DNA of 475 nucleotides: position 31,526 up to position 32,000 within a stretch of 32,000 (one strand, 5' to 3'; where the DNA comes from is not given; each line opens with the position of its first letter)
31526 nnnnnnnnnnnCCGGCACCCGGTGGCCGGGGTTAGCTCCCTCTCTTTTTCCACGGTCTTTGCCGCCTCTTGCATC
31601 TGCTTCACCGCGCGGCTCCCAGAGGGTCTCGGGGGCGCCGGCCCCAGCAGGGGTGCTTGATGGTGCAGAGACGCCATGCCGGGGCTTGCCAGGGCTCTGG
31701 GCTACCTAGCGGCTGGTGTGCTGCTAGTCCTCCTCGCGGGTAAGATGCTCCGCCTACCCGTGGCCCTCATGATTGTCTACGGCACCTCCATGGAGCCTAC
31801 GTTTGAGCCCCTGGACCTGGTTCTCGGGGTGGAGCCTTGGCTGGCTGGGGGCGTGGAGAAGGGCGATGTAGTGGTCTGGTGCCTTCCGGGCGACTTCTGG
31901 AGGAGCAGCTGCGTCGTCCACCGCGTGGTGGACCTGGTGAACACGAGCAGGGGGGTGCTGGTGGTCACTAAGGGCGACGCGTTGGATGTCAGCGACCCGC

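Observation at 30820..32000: Sequon-dense secreted protein followed by a dedicated Sec11/SipW-type signal peptidase: TasA/archaeal-bundling-pilus-like fibre module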

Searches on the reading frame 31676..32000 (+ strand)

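Call 5: search_protein_families(library=pfam, proteins=[window:31676-32000:+], max_evalue=0.1)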
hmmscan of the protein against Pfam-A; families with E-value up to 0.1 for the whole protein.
window:31676-32000:+ (108 aa): 1 family
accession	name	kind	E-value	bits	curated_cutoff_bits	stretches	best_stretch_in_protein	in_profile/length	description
PF10502.14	Peptidase_S26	-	0.0078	16.6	22.9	1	11-84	5-77/168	Signal peptidase, peptidase S26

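Call 6: search_protein_families(library=ncbifam, proteins=[window:31676-32000:+], max_evalue=0.1)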
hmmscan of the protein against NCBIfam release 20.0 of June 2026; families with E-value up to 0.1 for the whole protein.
window:31676-32000:+ (108 aa): 4 families
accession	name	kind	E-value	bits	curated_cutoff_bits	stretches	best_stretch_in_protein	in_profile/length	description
TIGR02228.1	sigpep_I_arch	equivalog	4.7e-12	46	51.85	1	22-107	20-105/158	signal peptidase I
NF046067.1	SigPepSipWBacil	equivalog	9.4e-06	25.3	190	1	30-106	39-111/189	signal peptidase I SipW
TIGR02227.1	sigpep_I_bact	equivalog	0.0015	18.5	47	1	16-85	6-75/162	signal peptidase I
TIGR02754.1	sod_Ni_protease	equivalog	0.045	14.2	63.25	1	34-72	3-42/90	nickel-type superoxide dismutase maturation protease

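Call 27: find_homologous_proteins(query=window:31676-32000:+, max_evalue=0.001)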
Query window:31676-32000:+ (108 aa): 1 proteins with E <= 0.001 among 90 candidates.
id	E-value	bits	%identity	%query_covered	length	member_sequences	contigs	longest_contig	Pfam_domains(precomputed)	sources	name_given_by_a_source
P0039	1.2e-4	40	41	73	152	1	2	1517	-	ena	-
